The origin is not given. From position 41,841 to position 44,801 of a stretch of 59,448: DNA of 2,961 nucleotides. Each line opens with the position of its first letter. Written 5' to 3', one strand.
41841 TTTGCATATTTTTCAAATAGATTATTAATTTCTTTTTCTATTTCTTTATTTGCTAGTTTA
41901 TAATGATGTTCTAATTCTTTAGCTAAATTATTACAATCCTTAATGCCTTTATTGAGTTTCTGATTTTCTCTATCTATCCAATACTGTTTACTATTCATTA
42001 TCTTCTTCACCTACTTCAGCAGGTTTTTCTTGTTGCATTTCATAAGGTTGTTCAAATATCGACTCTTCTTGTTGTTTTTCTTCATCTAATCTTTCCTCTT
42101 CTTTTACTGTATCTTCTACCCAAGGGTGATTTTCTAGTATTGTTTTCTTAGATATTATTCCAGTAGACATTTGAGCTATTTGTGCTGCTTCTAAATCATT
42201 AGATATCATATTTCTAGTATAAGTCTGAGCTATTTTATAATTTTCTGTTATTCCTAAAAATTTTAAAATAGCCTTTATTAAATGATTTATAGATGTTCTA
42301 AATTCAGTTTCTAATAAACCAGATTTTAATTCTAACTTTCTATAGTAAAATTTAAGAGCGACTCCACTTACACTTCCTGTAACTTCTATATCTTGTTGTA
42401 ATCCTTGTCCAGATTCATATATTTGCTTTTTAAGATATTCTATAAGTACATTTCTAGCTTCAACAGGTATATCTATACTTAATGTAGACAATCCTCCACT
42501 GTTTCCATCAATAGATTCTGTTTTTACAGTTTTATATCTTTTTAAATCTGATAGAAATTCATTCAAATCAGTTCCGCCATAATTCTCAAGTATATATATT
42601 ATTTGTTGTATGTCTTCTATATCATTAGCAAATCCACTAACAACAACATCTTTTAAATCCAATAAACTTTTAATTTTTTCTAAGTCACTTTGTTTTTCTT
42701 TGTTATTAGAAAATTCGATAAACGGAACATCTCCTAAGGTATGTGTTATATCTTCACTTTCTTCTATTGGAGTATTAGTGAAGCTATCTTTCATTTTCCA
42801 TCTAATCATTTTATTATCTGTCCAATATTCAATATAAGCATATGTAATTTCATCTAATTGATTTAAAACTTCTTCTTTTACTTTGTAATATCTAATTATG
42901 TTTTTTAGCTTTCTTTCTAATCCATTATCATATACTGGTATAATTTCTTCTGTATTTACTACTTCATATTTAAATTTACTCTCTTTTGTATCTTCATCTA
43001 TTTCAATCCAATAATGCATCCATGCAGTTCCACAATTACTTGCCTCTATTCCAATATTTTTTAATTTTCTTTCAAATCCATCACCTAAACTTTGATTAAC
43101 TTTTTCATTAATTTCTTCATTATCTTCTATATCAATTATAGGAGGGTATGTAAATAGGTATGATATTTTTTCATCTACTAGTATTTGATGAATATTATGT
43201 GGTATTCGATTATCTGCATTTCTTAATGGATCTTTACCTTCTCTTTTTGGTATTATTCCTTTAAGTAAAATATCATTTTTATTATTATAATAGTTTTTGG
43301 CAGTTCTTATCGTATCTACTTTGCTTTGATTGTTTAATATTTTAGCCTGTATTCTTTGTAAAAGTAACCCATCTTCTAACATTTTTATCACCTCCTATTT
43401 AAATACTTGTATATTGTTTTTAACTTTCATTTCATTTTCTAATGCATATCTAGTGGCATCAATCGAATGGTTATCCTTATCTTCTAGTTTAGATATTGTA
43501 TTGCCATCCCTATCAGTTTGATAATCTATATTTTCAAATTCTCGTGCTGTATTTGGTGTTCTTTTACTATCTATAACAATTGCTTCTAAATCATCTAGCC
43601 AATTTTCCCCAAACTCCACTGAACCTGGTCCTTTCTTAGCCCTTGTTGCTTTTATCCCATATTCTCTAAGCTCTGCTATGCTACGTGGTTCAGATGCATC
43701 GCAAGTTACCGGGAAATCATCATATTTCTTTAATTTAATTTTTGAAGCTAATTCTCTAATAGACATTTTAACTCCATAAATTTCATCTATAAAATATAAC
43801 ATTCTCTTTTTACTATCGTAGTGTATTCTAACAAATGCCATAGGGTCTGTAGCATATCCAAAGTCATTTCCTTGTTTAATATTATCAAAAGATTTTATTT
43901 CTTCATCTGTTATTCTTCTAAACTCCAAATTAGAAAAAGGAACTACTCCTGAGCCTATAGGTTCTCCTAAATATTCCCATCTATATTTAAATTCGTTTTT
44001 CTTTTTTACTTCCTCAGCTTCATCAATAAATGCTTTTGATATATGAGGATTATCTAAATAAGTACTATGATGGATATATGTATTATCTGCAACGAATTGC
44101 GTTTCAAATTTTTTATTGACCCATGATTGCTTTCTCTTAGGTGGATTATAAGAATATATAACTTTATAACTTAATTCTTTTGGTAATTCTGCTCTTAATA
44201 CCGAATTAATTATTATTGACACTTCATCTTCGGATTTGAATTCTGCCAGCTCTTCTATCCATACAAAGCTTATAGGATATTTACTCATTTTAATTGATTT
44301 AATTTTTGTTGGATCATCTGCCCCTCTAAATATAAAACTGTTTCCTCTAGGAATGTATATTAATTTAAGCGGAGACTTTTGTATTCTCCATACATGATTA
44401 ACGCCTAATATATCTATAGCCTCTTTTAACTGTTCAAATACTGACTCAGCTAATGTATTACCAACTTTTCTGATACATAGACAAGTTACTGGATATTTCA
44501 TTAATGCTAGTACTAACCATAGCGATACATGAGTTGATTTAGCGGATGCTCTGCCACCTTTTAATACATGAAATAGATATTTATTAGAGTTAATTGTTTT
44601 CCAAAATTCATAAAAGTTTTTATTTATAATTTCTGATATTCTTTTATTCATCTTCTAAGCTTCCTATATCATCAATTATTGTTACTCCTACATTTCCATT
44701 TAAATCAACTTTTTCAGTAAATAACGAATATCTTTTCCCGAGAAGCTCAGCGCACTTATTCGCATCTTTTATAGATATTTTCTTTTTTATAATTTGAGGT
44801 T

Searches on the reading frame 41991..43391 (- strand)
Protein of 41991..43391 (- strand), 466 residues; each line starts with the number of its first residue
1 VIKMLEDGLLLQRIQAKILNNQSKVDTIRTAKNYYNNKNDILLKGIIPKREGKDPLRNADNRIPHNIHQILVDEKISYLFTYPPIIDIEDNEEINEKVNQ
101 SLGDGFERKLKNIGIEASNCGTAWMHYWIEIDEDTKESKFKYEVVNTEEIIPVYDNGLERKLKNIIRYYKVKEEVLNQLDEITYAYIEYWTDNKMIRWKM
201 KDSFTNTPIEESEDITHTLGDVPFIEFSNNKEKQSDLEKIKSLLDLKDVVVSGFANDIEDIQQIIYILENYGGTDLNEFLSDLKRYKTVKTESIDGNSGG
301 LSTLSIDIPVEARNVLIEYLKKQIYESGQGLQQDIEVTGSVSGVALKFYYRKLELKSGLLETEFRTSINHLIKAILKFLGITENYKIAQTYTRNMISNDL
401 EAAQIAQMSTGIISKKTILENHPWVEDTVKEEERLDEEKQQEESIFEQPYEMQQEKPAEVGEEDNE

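Call 43: search_protein_families(library=phrogs, proteins=[window:41991-43391:-], max_evalue=0.00001)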
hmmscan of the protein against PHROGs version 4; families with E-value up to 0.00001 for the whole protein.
window:41991-43391:- (466 aa): 3 families
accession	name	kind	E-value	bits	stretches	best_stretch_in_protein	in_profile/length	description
phrog_64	-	head and packaging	1.8e-111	374.3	1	7-463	71-520/547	portal protein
phrog_9064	-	head and packaging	7.9e-45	154.2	1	235-444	2-211/228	portal protein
phrog_8418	-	head and packaging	7e-12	46.6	1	382-466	44-128/136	portal protein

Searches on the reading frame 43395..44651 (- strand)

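Call 43: search_protein_families(library=phrogs, proteins=[window:43395-44651:-], max_evalue=0.00001)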
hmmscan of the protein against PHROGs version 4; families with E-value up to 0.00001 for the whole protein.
window:43395-44651:- (418 aa): 8 families
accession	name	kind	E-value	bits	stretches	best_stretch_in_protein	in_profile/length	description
phrog_3717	-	head and packaging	2.8e-72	244.5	1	5-280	3-274/277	terminase large subunit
phrog_2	-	head and packaging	1.2e-56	193.9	1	10-413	265-599/807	terminase large subunit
phrog_5653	-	head and packaging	1.5e-43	149.9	1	238-413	10-186/199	terminase large subunit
phrog_6672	-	head and packaging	5.1e-26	92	1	282-413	4-135/145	terminase large subunit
phrog_18557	-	head and packaging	1.2e-22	80.9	1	336-412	2-78/88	terminase large subunit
phrog_8711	-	head and packaging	4.8e-19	69.2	1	5-87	5-88/89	terminase large subunit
phrog_22023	-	unknown function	5.2e-11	44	1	150-296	10-151/153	-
phrog_10250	-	head and packaging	1.4e-06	29.2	1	249-413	37-221/228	terminase large subunit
